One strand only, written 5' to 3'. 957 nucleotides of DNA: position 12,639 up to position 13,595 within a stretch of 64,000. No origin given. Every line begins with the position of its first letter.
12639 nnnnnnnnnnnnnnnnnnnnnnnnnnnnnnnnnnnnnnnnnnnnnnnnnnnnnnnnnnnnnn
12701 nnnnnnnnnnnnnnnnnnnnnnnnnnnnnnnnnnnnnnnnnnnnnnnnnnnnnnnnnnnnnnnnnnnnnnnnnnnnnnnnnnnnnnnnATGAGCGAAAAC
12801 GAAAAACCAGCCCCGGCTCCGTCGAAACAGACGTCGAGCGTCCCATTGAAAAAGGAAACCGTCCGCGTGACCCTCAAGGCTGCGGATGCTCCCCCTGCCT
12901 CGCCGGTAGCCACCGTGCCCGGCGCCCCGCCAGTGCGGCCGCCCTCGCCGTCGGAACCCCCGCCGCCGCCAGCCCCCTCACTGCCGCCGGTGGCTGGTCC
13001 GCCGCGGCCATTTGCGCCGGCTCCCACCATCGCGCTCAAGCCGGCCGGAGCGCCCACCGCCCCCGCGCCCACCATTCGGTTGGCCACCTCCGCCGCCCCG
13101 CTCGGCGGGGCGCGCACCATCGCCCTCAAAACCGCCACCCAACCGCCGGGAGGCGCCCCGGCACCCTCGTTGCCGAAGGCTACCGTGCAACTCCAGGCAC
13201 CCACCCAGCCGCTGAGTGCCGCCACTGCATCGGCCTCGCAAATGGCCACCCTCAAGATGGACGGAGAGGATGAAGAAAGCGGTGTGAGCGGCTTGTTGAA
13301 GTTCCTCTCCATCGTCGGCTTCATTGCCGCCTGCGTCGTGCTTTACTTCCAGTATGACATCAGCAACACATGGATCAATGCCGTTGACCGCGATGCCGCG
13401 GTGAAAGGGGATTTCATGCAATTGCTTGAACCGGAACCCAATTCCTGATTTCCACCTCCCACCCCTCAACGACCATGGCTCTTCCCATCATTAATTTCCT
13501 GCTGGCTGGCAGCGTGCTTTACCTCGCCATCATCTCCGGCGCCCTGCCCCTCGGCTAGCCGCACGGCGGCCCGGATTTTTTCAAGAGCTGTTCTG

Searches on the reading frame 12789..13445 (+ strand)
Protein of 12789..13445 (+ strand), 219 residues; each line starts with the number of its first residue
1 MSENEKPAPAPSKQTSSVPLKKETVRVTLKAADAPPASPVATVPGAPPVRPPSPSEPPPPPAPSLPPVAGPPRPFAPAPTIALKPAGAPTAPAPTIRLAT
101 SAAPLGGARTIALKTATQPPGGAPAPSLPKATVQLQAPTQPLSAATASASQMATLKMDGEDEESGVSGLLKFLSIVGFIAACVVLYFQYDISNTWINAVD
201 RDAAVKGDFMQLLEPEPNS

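Call 14: search_protein_families(library=pfam, proteins=[window:12789-13445:+], max_evalue=0.1)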
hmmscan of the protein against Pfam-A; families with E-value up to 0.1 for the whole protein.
window:12789-13445:+ (219 aa): 1 family
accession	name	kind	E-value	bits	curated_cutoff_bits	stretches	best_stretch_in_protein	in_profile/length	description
PF09163.16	Form-deh_trans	-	0.098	12.9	22.1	0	168-189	10-31/44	Formate dehydrogenase N, transmembrane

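Call 33: find_encoding_contigs(protein=window:12789-13445:+, flank=3000, max_places=10)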
Protein window:12789-13445:+ (219 aa): 14 contigs read that carry it; 5 places shown.
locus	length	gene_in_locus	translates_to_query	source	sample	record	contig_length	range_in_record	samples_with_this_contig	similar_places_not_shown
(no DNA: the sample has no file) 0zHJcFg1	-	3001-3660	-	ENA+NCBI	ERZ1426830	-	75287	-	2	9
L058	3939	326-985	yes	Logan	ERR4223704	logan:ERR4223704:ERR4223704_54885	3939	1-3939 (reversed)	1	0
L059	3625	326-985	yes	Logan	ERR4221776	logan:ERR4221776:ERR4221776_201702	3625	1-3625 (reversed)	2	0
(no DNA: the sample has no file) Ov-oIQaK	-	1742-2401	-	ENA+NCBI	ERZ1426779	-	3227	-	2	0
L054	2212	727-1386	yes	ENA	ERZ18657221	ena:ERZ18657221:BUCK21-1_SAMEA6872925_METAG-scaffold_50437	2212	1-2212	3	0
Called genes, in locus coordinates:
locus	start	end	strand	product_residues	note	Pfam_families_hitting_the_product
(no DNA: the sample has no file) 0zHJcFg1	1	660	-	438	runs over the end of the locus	PF00815:Histidinol_dh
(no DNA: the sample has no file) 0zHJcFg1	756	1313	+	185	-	PF01327:Pep_deformylase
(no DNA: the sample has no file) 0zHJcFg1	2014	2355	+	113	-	-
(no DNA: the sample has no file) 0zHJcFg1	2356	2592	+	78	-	-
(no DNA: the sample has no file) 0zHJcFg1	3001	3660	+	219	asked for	-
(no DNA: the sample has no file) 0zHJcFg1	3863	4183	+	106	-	PF00085:Thioredoxin, PF13098:Thioredoxin_2, PF05768:Glrx-like (faint)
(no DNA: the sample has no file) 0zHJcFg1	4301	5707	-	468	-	PF01408:GFO_IDH_MocA, PF19051:GFO_IDH_MocA_C2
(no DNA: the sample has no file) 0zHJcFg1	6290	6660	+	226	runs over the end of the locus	-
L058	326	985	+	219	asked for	-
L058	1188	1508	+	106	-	PF00085:Thioredoxin, PF13098:Thioredoxin_2, PF05768:Glrx-like (faint)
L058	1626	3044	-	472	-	PF01408:GFO_IDH_MocA, PF19051:GFO_IDH_MocA_C2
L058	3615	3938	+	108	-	?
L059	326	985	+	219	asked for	-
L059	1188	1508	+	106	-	PF00085:Thioredoxin, PF13098:Thioredoxin_2, PF05768:Glrx-like (faint)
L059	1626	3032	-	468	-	PF01408:GFO_IDH_MocA, PF19051:GFO_IDH_MocA_C2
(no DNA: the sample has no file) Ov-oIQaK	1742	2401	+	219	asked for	-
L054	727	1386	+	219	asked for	-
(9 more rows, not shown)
